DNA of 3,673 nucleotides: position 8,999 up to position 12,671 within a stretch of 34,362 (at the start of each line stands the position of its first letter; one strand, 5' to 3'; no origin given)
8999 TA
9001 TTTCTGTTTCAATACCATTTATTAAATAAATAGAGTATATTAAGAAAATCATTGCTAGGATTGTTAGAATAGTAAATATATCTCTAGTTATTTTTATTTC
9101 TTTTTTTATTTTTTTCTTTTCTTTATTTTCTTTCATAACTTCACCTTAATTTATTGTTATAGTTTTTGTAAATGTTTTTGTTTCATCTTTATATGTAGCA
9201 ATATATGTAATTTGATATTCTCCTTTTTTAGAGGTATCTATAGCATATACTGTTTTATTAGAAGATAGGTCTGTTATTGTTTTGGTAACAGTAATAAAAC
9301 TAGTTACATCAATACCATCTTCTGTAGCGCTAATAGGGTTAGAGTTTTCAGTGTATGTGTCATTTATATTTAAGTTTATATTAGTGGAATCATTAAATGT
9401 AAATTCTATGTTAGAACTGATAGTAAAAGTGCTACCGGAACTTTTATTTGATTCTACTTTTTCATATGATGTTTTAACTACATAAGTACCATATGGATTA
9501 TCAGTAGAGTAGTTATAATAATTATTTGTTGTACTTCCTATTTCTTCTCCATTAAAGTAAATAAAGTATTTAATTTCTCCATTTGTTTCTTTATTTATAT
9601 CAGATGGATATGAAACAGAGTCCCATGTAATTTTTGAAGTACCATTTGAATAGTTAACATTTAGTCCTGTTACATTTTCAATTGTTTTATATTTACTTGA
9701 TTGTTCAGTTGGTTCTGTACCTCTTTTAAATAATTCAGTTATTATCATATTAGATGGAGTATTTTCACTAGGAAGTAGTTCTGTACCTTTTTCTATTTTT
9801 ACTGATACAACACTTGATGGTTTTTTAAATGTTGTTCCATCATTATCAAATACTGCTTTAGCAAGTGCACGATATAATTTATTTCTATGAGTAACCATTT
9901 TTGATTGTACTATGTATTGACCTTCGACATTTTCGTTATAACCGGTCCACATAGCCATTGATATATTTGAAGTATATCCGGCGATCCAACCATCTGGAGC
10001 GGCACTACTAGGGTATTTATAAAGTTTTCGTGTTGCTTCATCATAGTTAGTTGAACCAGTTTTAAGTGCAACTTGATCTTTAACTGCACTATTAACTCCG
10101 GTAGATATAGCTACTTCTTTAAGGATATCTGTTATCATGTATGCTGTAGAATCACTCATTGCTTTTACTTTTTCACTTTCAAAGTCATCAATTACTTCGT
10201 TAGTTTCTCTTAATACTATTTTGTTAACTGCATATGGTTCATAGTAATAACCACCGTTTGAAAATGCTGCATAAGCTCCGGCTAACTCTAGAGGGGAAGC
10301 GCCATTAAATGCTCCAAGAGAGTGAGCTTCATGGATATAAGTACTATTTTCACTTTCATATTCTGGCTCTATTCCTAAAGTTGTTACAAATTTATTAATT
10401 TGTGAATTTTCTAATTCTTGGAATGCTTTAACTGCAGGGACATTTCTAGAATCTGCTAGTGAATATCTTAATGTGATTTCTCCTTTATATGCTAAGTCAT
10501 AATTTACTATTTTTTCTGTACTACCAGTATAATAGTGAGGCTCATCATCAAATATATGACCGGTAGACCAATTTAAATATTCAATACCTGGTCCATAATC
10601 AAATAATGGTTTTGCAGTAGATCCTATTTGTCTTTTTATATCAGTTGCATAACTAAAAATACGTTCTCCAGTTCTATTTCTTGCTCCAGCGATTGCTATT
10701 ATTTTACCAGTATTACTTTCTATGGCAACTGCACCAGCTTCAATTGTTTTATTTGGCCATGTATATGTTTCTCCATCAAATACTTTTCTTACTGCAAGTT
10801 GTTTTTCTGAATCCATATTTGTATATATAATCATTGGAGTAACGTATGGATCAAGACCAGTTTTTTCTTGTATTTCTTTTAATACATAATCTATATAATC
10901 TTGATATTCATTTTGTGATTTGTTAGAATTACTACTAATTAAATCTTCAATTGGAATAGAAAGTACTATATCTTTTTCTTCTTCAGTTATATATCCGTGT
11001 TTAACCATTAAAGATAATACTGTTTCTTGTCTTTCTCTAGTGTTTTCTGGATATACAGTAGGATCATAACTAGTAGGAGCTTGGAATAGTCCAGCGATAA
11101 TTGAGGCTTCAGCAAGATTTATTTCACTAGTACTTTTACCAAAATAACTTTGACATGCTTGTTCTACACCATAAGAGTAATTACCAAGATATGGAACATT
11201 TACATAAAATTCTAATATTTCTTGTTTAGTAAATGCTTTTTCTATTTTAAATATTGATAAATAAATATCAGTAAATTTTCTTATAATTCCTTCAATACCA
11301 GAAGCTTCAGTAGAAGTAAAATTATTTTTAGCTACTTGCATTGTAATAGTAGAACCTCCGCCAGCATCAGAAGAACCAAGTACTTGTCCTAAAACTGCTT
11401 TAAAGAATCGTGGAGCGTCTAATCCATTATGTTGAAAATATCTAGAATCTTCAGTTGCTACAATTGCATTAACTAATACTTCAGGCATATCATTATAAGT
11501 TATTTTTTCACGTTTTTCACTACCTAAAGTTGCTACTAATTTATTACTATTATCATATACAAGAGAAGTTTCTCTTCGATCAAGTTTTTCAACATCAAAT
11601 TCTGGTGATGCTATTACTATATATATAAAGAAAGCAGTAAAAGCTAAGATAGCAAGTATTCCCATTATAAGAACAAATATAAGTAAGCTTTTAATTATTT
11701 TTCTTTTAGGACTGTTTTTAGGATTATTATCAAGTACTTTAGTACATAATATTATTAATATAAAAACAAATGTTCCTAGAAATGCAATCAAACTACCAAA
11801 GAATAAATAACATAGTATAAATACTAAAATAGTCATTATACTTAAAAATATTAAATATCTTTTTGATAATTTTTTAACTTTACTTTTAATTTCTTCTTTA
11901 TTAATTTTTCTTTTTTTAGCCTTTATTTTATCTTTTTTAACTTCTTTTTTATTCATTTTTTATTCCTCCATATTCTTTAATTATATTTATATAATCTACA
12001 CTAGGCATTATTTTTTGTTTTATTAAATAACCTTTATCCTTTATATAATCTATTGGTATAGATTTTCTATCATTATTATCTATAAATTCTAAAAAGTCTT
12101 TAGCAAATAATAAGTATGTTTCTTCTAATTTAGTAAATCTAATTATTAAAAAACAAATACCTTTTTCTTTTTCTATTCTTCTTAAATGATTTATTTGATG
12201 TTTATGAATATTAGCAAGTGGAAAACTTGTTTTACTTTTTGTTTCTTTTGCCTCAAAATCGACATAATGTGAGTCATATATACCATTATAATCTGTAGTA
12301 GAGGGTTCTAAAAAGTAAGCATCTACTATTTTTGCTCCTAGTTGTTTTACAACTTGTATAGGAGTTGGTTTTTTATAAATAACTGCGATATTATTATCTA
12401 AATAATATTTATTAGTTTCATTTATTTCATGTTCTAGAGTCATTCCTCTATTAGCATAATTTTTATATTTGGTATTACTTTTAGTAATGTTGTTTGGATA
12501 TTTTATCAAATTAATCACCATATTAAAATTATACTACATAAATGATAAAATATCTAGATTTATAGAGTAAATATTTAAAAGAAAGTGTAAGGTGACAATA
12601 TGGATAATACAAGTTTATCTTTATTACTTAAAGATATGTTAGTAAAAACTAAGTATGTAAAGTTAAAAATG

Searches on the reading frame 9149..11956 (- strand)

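Call 21: search_protein_families(library=pfam, proteins=[window:9149-11956:-], max_evalue=0.001)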
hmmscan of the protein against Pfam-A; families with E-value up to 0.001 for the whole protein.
window:9149-11956:- (936 aa): 2 families
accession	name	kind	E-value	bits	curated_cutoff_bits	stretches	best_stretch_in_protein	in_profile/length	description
PF00912.28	Transgly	-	3.7e-51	173.5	27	1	139-317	3-177/178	Transglycosylase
PF00905.27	Transpeptidase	-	2.5e-25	89.7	22.1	1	408-664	2-267/299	Penicillin binding protein transpeptidase domain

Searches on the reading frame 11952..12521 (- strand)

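Call 22: search_protein_families(library=pfam, proteins=[window:11952-12521:-], max_evalue=0.001)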
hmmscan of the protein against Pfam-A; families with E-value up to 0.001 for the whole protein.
window:11952-12521:- (190 aa): 1 family
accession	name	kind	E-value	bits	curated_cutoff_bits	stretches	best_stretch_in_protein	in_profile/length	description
PF03838.20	RecU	-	4.5e-58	196.2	25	1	25-182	1-162/162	Recombination protein U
